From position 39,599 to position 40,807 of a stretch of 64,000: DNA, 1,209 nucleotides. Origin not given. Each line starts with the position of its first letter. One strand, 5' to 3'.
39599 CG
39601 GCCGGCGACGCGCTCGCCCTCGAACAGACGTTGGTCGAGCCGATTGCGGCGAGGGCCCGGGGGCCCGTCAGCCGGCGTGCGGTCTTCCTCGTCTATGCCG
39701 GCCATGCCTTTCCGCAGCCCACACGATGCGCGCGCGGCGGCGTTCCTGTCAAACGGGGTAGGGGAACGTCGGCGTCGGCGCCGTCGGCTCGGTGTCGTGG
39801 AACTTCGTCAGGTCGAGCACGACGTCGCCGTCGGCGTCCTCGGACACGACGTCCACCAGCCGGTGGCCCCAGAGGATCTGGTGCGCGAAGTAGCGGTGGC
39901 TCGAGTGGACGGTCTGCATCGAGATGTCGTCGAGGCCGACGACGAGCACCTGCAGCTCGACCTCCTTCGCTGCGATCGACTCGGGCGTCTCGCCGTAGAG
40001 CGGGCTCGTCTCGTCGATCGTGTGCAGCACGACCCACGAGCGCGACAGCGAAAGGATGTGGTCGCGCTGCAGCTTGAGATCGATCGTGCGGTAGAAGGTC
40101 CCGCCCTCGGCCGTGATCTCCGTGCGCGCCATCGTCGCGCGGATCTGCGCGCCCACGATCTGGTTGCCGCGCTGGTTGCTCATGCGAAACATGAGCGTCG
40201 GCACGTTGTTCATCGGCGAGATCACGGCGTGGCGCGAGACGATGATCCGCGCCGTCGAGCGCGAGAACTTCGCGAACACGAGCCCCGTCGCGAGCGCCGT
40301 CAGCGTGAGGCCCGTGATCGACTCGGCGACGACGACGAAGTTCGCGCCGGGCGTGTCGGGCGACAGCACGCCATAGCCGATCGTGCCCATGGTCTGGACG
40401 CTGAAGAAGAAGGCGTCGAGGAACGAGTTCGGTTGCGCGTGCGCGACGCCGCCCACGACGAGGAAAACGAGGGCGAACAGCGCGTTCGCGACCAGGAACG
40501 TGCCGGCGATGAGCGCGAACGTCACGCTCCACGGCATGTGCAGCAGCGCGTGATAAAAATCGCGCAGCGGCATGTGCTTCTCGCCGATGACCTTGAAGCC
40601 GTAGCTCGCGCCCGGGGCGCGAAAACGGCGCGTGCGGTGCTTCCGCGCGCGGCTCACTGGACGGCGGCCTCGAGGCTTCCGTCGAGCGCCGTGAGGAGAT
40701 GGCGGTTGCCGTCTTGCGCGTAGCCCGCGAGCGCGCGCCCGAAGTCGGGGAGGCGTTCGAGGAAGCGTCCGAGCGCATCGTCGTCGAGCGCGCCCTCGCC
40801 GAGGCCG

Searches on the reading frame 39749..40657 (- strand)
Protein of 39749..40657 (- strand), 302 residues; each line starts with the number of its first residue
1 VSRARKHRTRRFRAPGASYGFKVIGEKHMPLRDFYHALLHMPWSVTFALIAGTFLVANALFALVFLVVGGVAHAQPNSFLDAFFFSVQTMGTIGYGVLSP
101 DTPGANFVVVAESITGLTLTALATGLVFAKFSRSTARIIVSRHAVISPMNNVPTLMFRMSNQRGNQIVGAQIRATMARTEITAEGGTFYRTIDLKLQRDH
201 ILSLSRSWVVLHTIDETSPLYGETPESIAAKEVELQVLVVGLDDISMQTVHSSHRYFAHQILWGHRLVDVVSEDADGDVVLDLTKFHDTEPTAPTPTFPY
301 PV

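Call 3: search_protein_families(library=pfam, proteins=[window:39749-40657:-], max_evalue=0.01)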
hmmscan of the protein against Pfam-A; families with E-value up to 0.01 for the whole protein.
window:39749-40657:- (302 aa): 4 families
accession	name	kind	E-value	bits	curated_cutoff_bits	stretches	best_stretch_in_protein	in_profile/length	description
PF17655.7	IRK_C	-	1.4e-25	90.4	22.5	1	139-293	2-160/174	Inward rectifier potassium channel C-terminal domain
PF01007.26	IRK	-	1.4e-11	44.8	22.7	1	28-133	19-140/141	Inward rectifier potassium channel transmembrane domain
PF07885.22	Ion_trans_2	-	9.2e-11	41.9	22.5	1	61-130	9-76/79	Ion channel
PF00520.37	Ion_trans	-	2.9e-05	23.8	25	1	47-136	132-238/241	Ion transport protein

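Call 4: search_protein_families(library=ncbifam, proteins=[window:39749-40657:-], max_evalue=0.01)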
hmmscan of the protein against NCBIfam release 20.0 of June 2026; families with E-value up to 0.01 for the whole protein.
window:39749-40657:- (302 aa): 2 families
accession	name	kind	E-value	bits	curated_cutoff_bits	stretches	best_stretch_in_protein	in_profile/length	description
NF007828.0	PRK10537.1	equivalog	2.8e-07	29.8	425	1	46-127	148-227/403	voltage-gated potassium channel protein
NF040645.1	K_channel_Meth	equivalog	9.9e-06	25.5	300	1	60-111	139-189/203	hyperpolarization-activated voltage-gated potassium channel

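Call 5: find_homologous_proteins(query=window:39749-40657:-, max_evalue=1e-10)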
Query window:39749-40657:- (302 aa): 5040 proteins with E <= 1e-10 among 8000 candidates; the best 120 are listed.
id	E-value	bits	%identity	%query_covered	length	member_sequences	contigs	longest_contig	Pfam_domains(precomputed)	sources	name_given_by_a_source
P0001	3.6e-197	671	100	100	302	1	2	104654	PF17655.8,PF01007.27,PF07885.23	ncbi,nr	ncbi:MAG TPA: ion channel [Polyangia bacterium]|nr:ion channel [Polyangia bacterium]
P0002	6.9e-156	536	78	99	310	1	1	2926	PF17655.8,PF01007.27,PF07885.23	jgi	jgi:inward rectifier potassium channel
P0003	1.2e-152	525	78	98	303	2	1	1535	PF17655.8,PF01007.27,PF07885.23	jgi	jgi:inward rectifier potassium channel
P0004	1.8e-150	518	75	98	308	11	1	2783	PF17655.8,PF01007.27,PF07885.23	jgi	-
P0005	1.1e-148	512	74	98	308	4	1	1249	PF17655.8,PF01007.27,PF07885.23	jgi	jgi:inward rectifier potassium channel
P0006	2.6e-147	508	76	95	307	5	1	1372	PF17655.8,PF01007.27,PF07885.23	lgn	-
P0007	3.3e-147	507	74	98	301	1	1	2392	PF17655.8,PF01007.27,PF07885.23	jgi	jgi:inward rectifier potassium channel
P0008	4.8e-147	507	74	97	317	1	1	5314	PF17655.8,PF01007.27,PF07885.23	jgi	jgi:inward rectifier potassium channel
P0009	8.8e-147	506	74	98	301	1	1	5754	PF17655.8,PF01007.27,PF07885.23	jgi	-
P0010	1.6e-145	502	75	98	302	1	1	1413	PF17655.8,PF01007.27,PF07885.23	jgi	jgi:inward rectifier potassium channel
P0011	3.3e-145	501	73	98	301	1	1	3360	PF17655.8,PF01007.27,PF07885.23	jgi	-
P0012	5.3e-145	500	74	98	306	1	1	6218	PF17655.8,PF01007.27,PF07885.23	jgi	jgi:inward rectifier potassium channel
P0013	2.5e-144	498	73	100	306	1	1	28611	PF17655.8,PF01007.27,PF07885.23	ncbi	-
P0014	7.6e-144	496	74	98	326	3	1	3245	PF17655.8,PF01007.27,PF07885.23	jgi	jgi:inward rectifier potassium channel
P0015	1.1e-143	496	72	98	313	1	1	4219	PF17655.8,PF01007.27,PF07885.23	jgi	jgi:inward rectifier potassium channel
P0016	2.4e-142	492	75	96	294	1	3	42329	PF17655.8,PF01007.27,PF07885.23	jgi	jgi:inward rectifier potassium channel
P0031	7.7e-137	473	70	98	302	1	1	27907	PF17655.8,PF01007.27,PF07885.23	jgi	jgi:inward rectifier potassium channel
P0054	1.4e-130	453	67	98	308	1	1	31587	PF17655.8,PF01007.27,PF07885.23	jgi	jgi:inward rectifier potassium channel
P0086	1.8e-126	439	66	97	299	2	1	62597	PF17655.8,PF01007.27,PF07885.23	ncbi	ncbi:MAG TPA: ion channel [Polyangia bacterium]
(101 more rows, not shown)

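Call 7: find_related_loci(query=A1, collection=genome_contigs, flank=6000)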
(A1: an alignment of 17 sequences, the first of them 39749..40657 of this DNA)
Query A1 (302 aa) in genome_contigs; peptide patterns used: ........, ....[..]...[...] (x = any residue, [..] = any of these).
600 stretches matched a pattern (row limit reached: there are more); 590 encode a relative of the query (tblastn E <= 1e-3); the best 80 are kept; 80 distinct loci.
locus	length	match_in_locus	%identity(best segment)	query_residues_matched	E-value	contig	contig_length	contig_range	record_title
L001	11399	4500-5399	75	2-301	2e-156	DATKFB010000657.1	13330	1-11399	MAG TPA_asm: Polyangia bacterium isolate SMAG_U14514 k141_3101723, whole genome shotgun sequence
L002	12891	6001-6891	73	5-301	2e-150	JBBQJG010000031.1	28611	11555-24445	MAG: Polyangia bacterium isolate Co_metawrap_742 Cmw_742_k141_17002201_length_28611_cov_11.0000, whole genome shotgun se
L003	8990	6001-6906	65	1-301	5e-132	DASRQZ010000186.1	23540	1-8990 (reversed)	MAG TPA_asm: Polyangia bacterium isolate SMAG_U4460 k141_876625, whole genome shotgun sequence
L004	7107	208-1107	66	3-301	7e-132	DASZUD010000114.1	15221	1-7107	MAG TPA_asm: Polyangia bacterium isolate SMAG_U6094 k141_15499, whole genome shotgun sequence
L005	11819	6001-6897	65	3-301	8e-132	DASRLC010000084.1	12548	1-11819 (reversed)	MAG TPA_asm: Polyangia bacterium isolate SMAG_U10178 k141_176775, whole genome shotgun sequence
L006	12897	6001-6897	64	3-301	7e-131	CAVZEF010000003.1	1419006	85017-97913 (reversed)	MAG: uncultured proteobacterium isolate MFD05841.bin.2.175 genome assembly, contig: contig_33852, whole genome shotgun s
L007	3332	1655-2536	66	7-301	2e-134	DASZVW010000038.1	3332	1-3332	MAG TPA_asm: Polyangia bacterium isolate SMAG_U6141 k141_268720, whole genome shotgun sequence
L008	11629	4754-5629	65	10-301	1e-129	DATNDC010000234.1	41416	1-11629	MAG TPA_asm: Polyangia bacterium isolate SMAG_U11232 k141_2471495, whole genome shotgun sequence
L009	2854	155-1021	67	13-301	3e-135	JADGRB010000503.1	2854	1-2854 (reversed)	MAG: Proteobacteria bacterium isolate Chersky.8_6 contig-100_8563, whole genome shotgun sequence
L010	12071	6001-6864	66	12-301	5e-127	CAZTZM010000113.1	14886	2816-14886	MAG TPA_asm: uncultured Myxococcales bacterium isolate binchicken_co84_305 genome assembly, contig: k141_2429596, whole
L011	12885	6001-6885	63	7-301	8e-127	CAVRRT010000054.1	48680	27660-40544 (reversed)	MAG: uncultured proteobacterium isolate MFD04540.bin.2.43 genome assembly, contig: contig_42461, whole genome shotgun se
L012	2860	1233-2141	63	1-301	2e-131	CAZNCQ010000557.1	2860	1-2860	MAG TPA_asm: uncultured Myxococcales bacterium isolate binchicken_co54_362 genome assembly, contig: NODE_75036_length_28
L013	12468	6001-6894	62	4-301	2e-125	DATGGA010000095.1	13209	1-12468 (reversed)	MAG TPA_asm: Burkholderiales bacterium isolate SMAG_U9742 k141_822818, whole genome shotgun sequence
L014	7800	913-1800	63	6-301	3e-125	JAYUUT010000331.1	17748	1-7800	MAG: Myxococcales bacterium isolate GL124_DN_concoct_140 GL124_DN_concoct_140_330, whole genome shotgun sequence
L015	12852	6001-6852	63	5-288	3e-121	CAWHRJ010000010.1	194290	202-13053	MAG: uncultured proteobacterium isolate MFD06714.bin.2.117 genome assembly, contig: contig_52855, whole genome shotgun s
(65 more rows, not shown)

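Call 16: find_encoding_contigs(protein=P0016, flank=8000, max_places=2)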
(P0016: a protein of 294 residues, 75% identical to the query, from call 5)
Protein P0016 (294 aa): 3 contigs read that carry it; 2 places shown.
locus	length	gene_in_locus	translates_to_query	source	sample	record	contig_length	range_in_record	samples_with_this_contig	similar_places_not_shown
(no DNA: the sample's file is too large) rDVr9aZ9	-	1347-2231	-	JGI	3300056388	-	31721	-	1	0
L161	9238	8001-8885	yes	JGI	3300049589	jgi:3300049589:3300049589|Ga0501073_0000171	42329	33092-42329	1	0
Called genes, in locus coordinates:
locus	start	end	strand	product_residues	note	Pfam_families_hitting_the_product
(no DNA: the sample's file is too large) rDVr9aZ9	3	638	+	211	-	?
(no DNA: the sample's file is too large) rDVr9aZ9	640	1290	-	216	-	-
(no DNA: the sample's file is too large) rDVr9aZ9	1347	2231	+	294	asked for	PF01007:IRK, PF07885:Ion_trans_2, PF17655:IRK_C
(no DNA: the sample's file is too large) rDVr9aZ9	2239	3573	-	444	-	PF08308:PEGA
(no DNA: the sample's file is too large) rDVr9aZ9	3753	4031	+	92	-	-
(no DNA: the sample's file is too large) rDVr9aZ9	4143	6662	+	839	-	PF01578:Cytochrom_C_asm, PF16327:CcmF_C, PF03918:CcmH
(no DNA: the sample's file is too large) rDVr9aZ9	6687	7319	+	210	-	-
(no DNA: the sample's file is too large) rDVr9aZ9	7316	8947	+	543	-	PF02369:Big_1 (faint), PF11974:bMG3 (faint), PF13620:CarboxypepD_reg (faint), PF17802:SpaA (faint)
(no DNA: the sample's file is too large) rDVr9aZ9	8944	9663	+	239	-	PF00005:ABC_tran, PF13304:AAA_21 (weak)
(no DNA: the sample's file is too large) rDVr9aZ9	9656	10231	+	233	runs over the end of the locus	PF01061:ABC2_membrane (weak), PF03379:CcmB, PF12730:ABC2_membrane_4 (weak)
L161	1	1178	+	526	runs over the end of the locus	PF05114:MbnB_TglH_ChrH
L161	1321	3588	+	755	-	PF03460:NIR_SIR_ferr, PF01077:NIR_SIR, PF03460:NIR_SIR_ferr, PF01077:NIR_SIR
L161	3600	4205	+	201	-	-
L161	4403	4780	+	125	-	-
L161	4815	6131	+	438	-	PF01400:Astacin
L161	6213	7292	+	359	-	PF13528:Glyco_trans_1_3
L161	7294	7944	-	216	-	-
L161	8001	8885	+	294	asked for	PF01007:IRK, PF07885:Ion_trans_2, PF17655:IRK_C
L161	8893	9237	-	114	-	?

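Call 17: find_encoding_contigs(protein=P0008, flank=6000, max_places=2)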
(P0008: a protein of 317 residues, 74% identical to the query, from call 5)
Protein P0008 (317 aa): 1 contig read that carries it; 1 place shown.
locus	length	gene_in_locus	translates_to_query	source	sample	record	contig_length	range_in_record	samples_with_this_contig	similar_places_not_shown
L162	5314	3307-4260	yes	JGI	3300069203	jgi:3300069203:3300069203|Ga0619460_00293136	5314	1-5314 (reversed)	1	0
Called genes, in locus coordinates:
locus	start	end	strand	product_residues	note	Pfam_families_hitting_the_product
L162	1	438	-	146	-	?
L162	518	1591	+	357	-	PF13528:Glyco_trans_1_3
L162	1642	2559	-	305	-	-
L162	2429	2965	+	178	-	-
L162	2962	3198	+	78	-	-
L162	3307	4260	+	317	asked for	PF01007:IRK, PF07885:Ion_trans_2, PF17655:IRK_C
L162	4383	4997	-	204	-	-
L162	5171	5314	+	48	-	?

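Call 18: find_encoding_contigs(protein=P0015, flank=6000, max_places=2)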
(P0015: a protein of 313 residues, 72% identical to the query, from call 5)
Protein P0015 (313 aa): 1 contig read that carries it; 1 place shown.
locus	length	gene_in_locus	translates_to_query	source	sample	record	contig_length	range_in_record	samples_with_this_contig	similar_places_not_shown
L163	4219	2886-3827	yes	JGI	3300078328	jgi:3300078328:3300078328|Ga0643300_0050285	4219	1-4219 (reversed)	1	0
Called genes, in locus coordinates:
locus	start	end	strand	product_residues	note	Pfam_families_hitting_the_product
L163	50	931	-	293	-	PF13679:Methyltransf_32, PF13847:Methyltransf_31 (weak)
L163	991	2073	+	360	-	PF13528:Glyco_trans_1_3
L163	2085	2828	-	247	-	-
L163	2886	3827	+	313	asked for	PF01007:IRK (weak), PF07885:Ion_trans_2, PF17655:IRK_C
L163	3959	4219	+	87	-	?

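Call 19: find_encoding_contigs(protein=P0054, flank=8000, max_places=1)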
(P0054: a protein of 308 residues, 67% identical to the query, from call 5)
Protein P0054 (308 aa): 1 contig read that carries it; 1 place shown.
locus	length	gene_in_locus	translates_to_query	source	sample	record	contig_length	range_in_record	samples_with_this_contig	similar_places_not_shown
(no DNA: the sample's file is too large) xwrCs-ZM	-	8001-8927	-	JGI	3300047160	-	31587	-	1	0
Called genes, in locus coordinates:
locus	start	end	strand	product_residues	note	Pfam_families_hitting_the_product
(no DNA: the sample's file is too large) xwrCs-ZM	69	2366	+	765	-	PF03460:NIR_SIR_ferr, PF01077:NIR_SIR, PF03460:NIR_SIR_ferr, PF01077:NIR_SIR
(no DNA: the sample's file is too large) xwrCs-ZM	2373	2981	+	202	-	-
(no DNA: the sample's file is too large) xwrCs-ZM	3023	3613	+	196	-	-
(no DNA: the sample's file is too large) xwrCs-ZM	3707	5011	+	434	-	PF03781:FGE-sulfatase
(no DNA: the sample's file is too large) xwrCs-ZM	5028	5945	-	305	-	PF13679:Methyltransf_32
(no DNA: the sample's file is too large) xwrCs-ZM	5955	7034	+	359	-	PF13528:Glyco_trans_1_3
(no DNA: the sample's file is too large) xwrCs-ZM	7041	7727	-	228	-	-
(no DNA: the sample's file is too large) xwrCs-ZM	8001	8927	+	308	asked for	PF07885:Ion_trans_2, PF01007:IRK (weak), PF17655:IRK_C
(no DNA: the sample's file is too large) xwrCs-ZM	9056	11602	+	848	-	PF01578:Cytochrom_C_asm, PF16327:CcmF_C, PF03918:CcmH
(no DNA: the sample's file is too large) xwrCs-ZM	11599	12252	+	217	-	PF13240:Zn_Ribbon_1 (weak), PF24463:DUF7577 (weak)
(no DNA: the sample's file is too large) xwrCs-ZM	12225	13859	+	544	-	PF17789:MG4 (faint), PF02369:Big_1 (faint), PF13620:CarboxypepD_reg (faint), PF17210:SdrD_B (faint)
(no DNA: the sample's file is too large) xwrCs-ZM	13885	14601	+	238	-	PF00005:ABC_tran, PF13304:AAA_21 (weak)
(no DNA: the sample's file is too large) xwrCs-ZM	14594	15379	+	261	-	PF03379:CcmB, PF12730:ABC2_membrane_4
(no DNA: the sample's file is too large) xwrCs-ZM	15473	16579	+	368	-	-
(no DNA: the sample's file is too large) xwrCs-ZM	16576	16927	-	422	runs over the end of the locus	PF00155:Aminotran_1_2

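Call 20: find_encoding_contigs(protein=P0031, flank=8000, max_places=1)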
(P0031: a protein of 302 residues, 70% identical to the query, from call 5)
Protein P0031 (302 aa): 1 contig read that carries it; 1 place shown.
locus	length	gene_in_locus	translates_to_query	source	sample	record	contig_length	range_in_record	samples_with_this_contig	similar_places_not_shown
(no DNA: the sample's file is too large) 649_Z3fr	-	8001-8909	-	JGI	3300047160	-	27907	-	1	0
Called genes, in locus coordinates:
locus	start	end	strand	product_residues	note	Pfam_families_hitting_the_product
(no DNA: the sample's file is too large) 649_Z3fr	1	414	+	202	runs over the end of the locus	-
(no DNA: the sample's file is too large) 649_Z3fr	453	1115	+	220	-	-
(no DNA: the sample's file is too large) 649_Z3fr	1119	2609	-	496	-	-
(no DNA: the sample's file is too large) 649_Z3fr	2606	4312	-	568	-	-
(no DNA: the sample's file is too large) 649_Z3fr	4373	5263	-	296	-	PF13679:Methyltransf_32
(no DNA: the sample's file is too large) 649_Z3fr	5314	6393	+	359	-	PF13528:Glyco_trans_1_3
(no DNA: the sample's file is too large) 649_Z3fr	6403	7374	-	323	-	-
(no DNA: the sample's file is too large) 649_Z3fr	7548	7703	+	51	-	-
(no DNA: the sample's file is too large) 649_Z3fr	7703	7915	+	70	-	-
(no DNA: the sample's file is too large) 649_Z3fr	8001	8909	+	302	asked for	PF01007:IRK, PF07885:Ion_trans_2, PF17655:IRK_C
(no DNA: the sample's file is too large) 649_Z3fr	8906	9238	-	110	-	-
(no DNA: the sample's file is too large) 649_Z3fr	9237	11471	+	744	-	PF12838:Fer4_7 (faint), PF00037:Fer4 (faint), PF12797:Fer4_2 (faint), PF13237:Fer4_10, PF14697:Fer4_21 (weak), PF07992:Pyr_redox_2, PF12831:FAD_oxidored (weak), PF13738:Pyr_redox_3, +6 more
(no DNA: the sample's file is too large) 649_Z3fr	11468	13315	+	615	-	PF02085:Cytochrom_CIII (faint), PF14537:Cytochrom_c3_2 (faint), PF22113:Mtrc-MtrF_II-IV_dom (faint), PF14522:Cytochrome_C7 (weak)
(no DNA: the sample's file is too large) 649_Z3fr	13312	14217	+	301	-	PF14522:Cytochrome_C7 (faint), PF14537:Cytochrom_c3_2 (faint)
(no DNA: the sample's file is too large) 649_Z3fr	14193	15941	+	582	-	-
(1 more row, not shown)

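Call 21: find_encoding_contigs(protein=P0086, flank=10000, max_places=1)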
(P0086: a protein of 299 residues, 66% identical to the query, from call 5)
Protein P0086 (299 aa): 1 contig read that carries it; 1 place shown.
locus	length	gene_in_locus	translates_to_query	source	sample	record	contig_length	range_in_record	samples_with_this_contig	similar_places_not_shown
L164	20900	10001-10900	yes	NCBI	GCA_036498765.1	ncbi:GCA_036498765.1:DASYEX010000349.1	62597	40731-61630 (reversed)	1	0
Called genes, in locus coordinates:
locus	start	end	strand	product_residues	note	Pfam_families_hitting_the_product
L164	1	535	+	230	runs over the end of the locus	PF00702:Hydrolase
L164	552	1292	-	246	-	PF14099:Polysacc_lyase (weak)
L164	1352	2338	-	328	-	-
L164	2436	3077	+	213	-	PF04542:Sigma70_r2, PF08281:Sigma70_r4_2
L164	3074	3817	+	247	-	-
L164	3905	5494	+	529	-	-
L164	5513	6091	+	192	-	-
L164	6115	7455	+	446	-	PF00224:PK, PF02887:PK_C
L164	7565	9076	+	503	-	-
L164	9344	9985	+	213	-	PF08276:PAN_2 (faint), PF00024:PAN_1 (faint), PF14295:PAN_4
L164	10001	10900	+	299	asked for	PF01007:IRK (weak), PF07885:Ion_trans_2, PF17655:IRK_C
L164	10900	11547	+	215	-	PF00702:Hydrolase, PF13419:HAD_2, PF13242:Hydrolase_like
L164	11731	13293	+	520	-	PF01384:PHO4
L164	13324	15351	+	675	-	-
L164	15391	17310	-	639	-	PF00989:PAS, PF08448:PAS_4, PF13426:PAS_9, PF08447:PAS_3, PF00512:HisKA, PF02518:HATPase_c, PF00072:Response_reg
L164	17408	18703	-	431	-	PF13490:zf-HC2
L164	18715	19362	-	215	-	PF07638:Sigma70_ECF, PF04542:Sigma70_r2, PF08281:Sigma70_r4_2, PF04545:Sigma70_r4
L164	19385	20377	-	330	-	-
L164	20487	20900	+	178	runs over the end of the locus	PF13801:Metal_resist, PF07813:LTXXQ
